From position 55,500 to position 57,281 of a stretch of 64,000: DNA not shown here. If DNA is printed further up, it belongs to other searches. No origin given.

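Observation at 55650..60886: Operon of three surface-tethered LmbE/PIG-L paralogs plus a NAGPA-like phosphodiester glycosidase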

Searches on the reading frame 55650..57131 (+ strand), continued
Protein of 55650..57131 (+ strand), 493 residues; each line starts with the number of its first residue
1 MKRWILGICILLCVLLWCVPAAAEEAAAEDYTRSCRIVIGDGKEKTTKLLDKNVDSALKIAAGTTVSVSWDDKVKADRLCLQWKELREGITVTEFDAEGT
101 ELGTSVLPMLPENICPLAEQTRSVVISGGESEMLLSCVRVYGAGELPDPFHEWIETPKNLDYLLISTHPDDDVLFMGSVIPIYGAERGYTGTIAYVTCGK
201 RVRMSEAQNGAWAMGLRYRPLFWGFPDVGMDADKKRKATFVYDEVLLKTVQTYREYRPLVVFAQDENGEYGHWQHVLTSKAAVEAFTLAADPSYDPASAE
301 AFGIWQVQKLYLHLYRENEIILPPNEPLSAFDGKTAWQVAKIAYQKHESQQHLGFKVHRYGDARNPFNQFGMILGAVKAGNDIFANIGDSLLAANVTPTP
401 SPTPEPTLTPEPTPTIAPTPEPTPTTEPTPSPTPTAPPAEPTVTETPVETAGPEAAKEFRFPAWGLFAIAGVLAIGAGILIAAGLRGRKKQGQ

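Call 19: find_related_loci(query=A2, collection=genome_contigs, flank=10000)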
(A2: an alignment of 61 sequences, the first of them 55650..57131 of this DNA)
Query A2 (493 aa) in genome_contigs; peptide patterns used: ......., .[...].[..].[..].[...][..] (x = any residue, [..] = any of these).
498 stretches matched a pattern; 446 encode a relative of the query (tblastn E <= 1e-3); the best 80 are kept; 78 distinct loci.
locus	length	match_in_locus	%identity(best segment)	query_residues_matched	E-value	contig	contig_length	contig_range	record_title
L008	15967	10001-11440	66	1-481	0e+0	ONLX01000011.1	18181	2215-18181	uncultured Clostridiales bacterium isolate RUG416 genome assembly, contig: k87_2310133, whole genome shotgun sequence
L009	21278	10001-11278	50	23-464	3e-138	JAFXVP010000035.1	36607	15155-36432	MAG: Clostridia bacterium isolate RGIG6786 Sheep_Rumen-3__c717584, whole genome shotgun sequence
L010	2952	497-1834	50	1-422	3e-144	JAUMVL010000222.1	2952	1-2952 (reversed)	MAG: Clostridia bacterium isolate S12M_St_37_sub NODE_14698_length_2952_cov_5.216776, whole genome shotgun sequence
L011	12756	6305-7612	52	23-453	9e-137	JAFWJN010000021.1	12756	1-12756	MAG: Clostridia bacterium isolate RGIG5797 Sheep_Ileum-5__c40293, whole genome shotgun sequence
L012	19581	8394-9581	52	1-396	7e-135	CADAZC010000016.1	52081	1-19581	MAG: uncultured Clostridiales bacterium isolate RUG13758 genome assembly, contig: RUG13758_asm_16, whole genome shotgun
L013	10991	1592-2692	57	29-396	4e-134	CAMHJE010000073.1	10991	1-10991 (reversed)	MAG: uncultured Clostridia bacterium isolate SRR11784285_bin.52_metaWRAP_v1.3_MAG genome assembly, contig: ERZ12202772.4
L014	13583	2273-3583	49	1-434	3e-133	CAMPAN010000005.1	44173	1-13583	MAG: uncultured Clostridia bacterium isolate SRR873608_bin.130_metaWRAP_v1.3_MAG genome assembly, contig: NODE_1871_leng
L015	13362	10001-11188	52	1-396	4e-132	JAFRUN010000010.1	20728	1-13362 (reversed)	MAG: Clostridia bacterium isolate RGIG2810 Goat_Omasum-6__c84006, whole genome shotgun sequence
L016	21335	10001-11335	49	21-443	1e-131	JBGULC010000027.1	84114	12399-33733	MAG: Christensenellales bacterium isolate ruminal_MAG_266 ruminal_MAG_266_contig_0027, whole genome shotgun sequence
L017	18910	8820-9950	51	19-396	7e-132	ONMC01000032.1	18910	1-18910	uncultured Clostridiales bacterium isolate RUG432 genome assembly, contig: scaffold_1686, whole genome shotgun sequence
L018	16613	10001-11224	56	32-440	5e-130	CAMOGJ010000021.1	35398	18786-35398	MAG: uncultured Clostridia bacterium isolate SRR873604_bin.123_metaWRAP_v1.3_MAG genome assembly, contig: NODE_1481_leng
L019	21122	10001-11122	56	21-396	1e-127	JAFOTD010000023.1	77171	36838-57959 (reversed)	MAG: Clostridia bacterium isolate RGIG775 Dairy_cattle_Omasum-6__c190, whole genome shotgun sequence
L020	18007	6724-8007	51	28-424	6e-130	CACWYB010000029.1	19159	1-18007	MAG: uncultured Clostridiales bacterium isolate RUG11019 genome assembly, contig: RUG11019_asm_29, whole genome shotgun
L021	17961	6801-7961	52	23-411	2e-128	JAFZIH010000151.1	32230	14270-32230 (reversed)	MAG: Clostridia bacterium isolate RGIG7792 Water_buffalos_Reticulum-1__c699786, whole genome shotgun sequence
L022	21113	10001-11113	53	22-393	2e-126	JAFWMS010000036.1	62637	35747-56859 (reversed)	MAG: Clostridia bacterium isolate RGIG5880 Sheep_Jejunum-3__c165805, whole genome shotgun sequence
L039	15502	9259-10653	39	1-491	3e-93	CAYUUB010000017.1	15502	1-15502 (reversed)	MAG TPA_asm: uncultured Oscillospiraceae bacterium isolate binchicken_co271_13 genome assembly, contig: NODE_6429_length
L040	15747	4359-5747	39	1-436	2e-92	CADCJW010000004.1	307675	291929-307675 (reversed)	MAG: uncultured Clostridiales bacterium isolate RUG14713 genome assembly, contig: RUG14713_asm_4, whole genome shotgun s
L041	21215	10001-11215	40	1-403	3e-91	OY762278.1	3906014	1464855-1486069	MAG: Christensenellaceae bacterium isolate d7c23e02-40a4-4312-836d-43190f2e112a genome assembly, chromosome: 1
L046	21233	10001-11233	40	19-421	4e-87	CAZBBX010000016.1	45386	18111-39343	MAG TPA_asm: uncultured Oscillospiraceae bacterium isolate SRP192927_co1_121 genome assembly, contig: NODE_1148_length_4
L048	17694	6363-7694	38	28-480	1e-86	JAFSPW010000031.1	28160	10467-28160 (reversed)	MAG: Clostridia bacterium isolate RGIG3365 Goat_Reticulum.Co__c518067, whole genome shotgun sequence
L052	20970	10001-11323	38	21-448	6e-84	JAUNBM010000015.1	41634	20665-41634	MAG: Clostridia bacterium isolate S1R_St_45 NODE_361_length_41634_cov_38.502273, whole genome shotgun sequence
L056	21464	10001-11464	36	23-475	3e-83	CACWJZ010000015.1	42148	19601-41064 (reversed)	MAG: uncultured Clostridiales bacterium isolate RUG10656 genome assembly, contig: RUG10656_asm_15, whole genome shotgun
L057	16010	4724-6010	39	1-423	4e-83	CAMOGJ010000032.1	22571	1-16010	MAG: uncultured Clostridia bacterium isolate SRR873604_bin.123_metaWRAP_v1.3_MAG genome assembly, contig: NODE_3786_leng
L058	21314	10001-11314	39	13-425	2e-82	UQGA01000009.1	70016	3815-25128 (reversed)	uncultured Clostridiales bacterium isolate UMGS251 genome assembly, contig: NODE_14_length_70016_cov_20.280914, whole ge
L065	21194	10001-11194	39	23-418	1e-79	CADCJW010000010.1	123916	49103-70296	MAG: uncultured Clostridiales bacterium isolate RUG14713 genome assembly, contig: RUG14713_asm_10, whole genome shotgun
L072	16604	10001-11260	35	3-412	2e-77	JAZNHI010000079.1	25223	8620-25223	MAG: Clostridia bacterium isolate T1900044694_TS20190160.MAGScoT_cleanbin_000005 SGB_1767_k141_255669, whole genome shot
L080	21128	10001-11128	41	22-393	2e-75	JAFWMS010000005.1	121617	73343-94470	MAG: Clostridia bacterium isolate RGIG5880 Sheep_Jejunum-3__c11887, whole genome shotgun sequence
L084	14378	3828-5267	36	1-452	8e-74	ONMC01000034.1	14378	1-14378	uncultured Clostridiales bacterium isolate RUG432 genome assembly, contig: scaffold_1762, whole genome shotgun sequence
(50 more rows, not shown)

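Call 28: predict_structure(alignment_id=A2)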
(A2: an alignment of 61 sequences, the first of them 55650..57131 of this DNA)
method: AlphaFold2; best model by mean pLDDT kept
length: 493 residues; sequences in the alignment: 61
mean_pLDDT: 89.5   pTM: 0.78
mean pLDDT of the five models: 89.5, 89.2, 88.6, 88.4, 88.4
residues with pLDDT >= 90: 381; 70-90: 47; 50-70: 43; < 50: 22
segments of 3 or more residues with pLDDT < 50: 442-461
pLDDT, mean of each block of 10 residues (from residue 1): 87 82 81 97 91 92 97 98 93 98 97 97 97 96 97 97 98 98 98 95 96 98 96 97 99 99 95 97 99 98 98 98 97 98 97 95 95 98 96 76 76 57 54 55 45 42 76 93 86 64
secondary structure, 60 per line:
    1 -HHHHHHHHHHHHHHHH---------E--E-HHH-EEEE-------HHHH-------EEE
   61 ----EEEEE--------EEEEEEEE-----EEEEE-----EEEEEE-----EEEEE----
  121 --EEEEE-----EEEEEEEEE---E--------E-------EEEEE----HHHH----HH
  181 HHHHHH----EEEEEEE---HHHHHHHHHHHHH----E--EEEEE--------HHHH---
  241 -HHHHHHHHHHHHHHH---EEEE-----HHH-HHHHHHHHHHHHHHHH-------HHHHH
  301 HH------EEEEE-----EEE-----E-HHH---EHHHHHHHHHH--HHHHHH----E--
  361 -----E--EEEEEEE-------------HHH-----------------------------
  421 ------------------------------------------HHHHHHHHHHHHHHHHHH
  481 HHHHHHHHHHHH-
elements in order: H2-17 E36-39 H47-50 E58-60 E65-69 E78-85 E91-95 E101-106 E112-116 E123-127 E133-141 E162-166 H171-174 H179-186 E191-197 H201-213 E221-225 H234-237 H242-256 E260-263 H273-288 H296-302 E309-313 E319-321 H336-345 H348-353 E369-375 H463-492

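Call 31: fold_search(model_id=the predicted structure, library=pdb)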
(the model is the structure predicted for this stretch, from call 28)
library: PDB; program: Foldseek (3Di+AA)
matches with E <= 10: 1736; with E <= 0.001: 85
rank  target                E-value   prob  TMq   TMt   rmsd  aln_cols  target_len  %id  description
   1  2ixd_A                1.5e-11  1.00  0.29  0.60   7.2       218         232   22  Crystal structure of the putative deacetylase BC1534 from Bacillus cereus (released 2007-07-17)
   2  2ixd_B                1.8e-11  1.00  0.30  0.62   6.2       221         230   21  Crystal structure of the putative deacetylase BC1534 from Bacillus cereus (released 2007-07-17)
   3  1q7t_B                1.8e-11  1.00  0.32  0.51   9.2       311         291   20  Rv1170 (MshB) from Mycobacterium tuberculosis (released 2004-01-13)
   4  1uan_B                2.0e-11  1.00  0.31  0.65   5.6       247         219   24  Crystal structure of the conserved protein TT1542 from Thermus thermophilus HB8 (released 2003-08-05)
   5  1q74_D                7.2e-11  1.00  0.32  0.54   7.6       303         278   19  The Crystal Structure of 1D-myo-inositol 2-acetamido-2-deoxy-alpha-D-glucopyranoside Deacetylase (MshB) (released 2003-12-02)
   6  1q74_A                1.0e-10  1.00  0.32  0.53   8.8       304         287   20  The Crystal Structure of 1D-myo-inositol 2-acetamido-2-deoxy-alpha-D-glucopyranoside Deacetylase (MshB) (released 2003-12-02)
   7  1q7t_A                1.2e-10  1.00  0.33  0.50   9.1       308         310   20  Rv1170 (MshB) from Mycobacterium tuberculosis (released 2004-01-13)
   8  8bgo_A                1.2e-10  1.00  0.31  0.56   6.4       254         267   18  N,N-diacetylchitobiose deacetylase from Pyrococcus chitonophagus with substrate N,N-diacetylchitobiose (released 2023-01-11)
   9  4ewl_B                1.3e-10  1.00  0.33  0.53   9.0       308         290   19  Crystal Structure of MshB with glycerol and Acetate bound in the active site (released 2012-09-26)
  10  8bgo_B                1.9e-10  1.00  0.32  0.56   6.3       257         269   18  N,N-diacetylchitobiose deacetylase from Pyrococcus chitonophagus with substrate N,N-diacetylchitobiose (released 2023-01-11)
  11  8bgo_C                2.1e-10  1.00  0.32  0.56   6.3       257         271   18  N,N-diacetylchitobiose deacetylase from Pyrococcus chitonophagus with substrate N,N-diacetylchitobiose (released 2023-01-11)
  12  8bgn_A                2.2e-10  1.00  0.32  0.57   6.4       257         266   19  N,N-diacetylchitobiose deacetylase from Pyrococcus chitonophagus (released 2023-01-11)
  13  1uan_A                2.2e-10  1.00  0.30  0.63   6.9       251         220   24  Crystal structure of the conserved protein TT1542 from Thermus thermophilus HB8 (released 2003-08-05)
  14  1q74_B                2.2e-10  1.00  0.31  0.52   9.2       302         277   21  The Crystal Structure of 1D-myo-inositol 2-acetamido-2-deoxy-alpha-D-glucopyranoside Deacetylase (MshB) (released 2003-12-02)
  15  4ewl_A                2.4e-10  1.00  0.34  0.53  10.2       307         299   21  Crystal Structure of MshB with glycerol and Acetate bound in the active site (released 2012-09-26)
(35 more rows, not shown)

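Call 38: find_encoding_contigs(protein=P0070, flank=10000, max_places=2)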
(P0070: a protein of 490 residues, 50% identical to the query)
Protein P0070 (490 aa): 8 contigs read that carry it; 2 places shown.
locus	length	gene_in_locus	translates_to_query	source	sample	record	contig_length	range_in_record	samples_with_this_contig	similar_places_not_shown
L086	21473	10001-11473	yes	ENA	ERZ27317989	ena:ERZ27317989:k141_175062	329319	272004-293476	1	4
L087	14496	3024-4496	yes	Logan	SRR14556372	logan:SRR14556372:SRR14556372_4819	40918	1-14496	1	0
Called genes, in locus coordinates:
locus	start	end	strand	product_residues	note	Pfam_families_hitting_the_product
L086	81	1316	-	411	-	PF00291:PALP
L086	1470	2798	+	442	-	PF22039:HUTI_composite_bact (weak), PF01979:Amidohydro_1, PF07969:Amidohydro_3 (weak)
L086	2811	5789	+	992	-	PF14691:Fer4_20, PF00890:FAD_binding_2 (weak), PF01266:DAO (weak), PF01494:FAD_binding_3 (weak), PF07992:Pyr_redox_2, PF12831:FAD_oxidored, PF13450:NAD_binding_8, PF13738:Pyr_redox_3 (weak), +3 more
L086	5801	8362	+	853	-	PF00111:Fer2 (weak), PF13085:Fer2_3 (weak), PF01799:Fer2_2, PF01315:Ald_Xan_dh_C, PF02738:MoCoBD_1, PF20256:MoCoBD_2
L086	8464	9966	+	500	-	PF13855:LRR_8 (faint), PF12799:LRR_4 (weak)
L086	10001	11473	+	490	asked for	PF02585:PIG-L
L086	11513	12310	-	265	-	PF00528:BPD_transp_1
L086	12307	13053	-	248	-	PF00005:ABC_tran, PF13304:AAA_21 (weak)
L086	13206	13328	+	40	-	-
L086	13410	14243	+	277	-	PF04085:MreC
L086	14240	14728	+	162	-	PF04093:MreD (weak)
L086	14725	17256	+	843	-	PF03717:PBP_dimer, PF00905:Transpeptidase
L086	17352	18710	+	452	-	PF01471:PG_binding_1, PF05382:Amidase_5 (weak), PF00877:NLPC_P60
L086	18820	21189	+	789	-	PF00343:Phosphorylase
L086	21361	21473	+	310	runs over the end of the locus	PF20030:bpMoxR, PF07726:AAA_3, PF07728:AAA_5, PF17863:AAA_lid_2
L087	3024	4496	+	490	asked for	PF02585:PIG-L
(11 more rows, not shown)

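Call 39: find_encoding_contigs(protein=P0106, flank=10000, max_places=2)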
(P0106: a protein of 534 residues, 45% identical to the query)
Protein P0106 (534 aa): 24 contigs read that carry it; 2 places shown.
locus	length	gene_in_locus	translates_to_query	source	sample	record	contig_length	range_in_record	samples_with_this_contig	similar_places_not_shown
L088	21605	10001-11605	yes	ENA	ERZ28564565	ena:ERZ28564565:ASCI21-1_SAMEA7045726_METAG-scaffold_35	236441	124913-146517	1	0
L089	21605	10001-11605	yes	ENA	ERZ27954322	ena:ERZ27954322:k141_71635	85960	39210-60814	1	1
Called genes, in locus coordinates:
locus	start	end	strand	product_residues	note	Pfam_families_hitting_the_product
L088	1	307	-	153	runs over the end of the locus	PF01451:LMWPc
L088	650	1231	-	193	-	PF01174:SNO, PF07685:GATase_3, PF01965:DJ-1_PfpI (weak)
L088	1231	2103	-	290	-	PF01680:SOR_SNZ, PF03060:NMO (faint), PF05690:ThiG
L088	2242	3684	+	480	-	PF00392:GntR, PF00155:Aminotran_1_2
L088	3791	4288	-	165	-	PF00293:NUDIX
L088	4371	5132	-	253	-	PF02463:SMC_N (faint), PF13476:AAA_23, PF00005:ABC_tran (weak), PF13304:AAA_21, PF13175:AAA_15 (weak)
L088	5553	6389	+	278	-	PF00497:SBP_bac_3, PF10613:Lig_chan-Glu_bd (weak)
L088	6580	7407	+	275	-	PF00528:BPD_transp_1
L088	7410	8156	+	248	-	PF02463:SMC_N, PF13476:AAA_23 (weak), PF00005:ABC_tran, PF09818:ABC_ATPase (faint), PF13304:AAA_21 (weak)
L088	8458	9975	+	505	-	-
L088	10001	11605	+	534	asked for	PF02585:PIG-L (weak)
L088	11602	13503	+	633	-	PF13855:LRR_8, PF12799:LRR_4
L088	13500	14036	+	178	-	PF00583:Acetyltransf_1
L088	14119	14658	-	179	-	PF07155:ECF-ribofla_trS, PF12822:ECF_trnsprt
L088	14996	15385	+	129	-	PF01475:FUR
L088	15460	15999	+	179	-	PF02915:Rubrerythrin, PF21349:RUBY_RBDX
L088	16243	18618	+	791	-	PF08239:SH3_3 (weak), PF06347:SH3_4 (faint), PF07653:SH3_2 (faint), PF21471:Reelin_subrepeat-B (faint), PF03174:CHB_HEX_C (faint), PF08239:SH3_3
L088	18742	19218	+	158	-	PF00903:Glyoxalase, PF12681:Glyoxalase_2, PF22677:Ble-like_N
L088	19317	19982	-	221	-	PF13189:Cytidylate_kin2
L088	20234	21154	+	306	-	PF03547:Mem_trans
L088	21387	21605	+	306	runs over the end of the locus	PF03547:Mem_trans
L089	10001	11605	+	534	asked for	PF02585:PIG-L (weak)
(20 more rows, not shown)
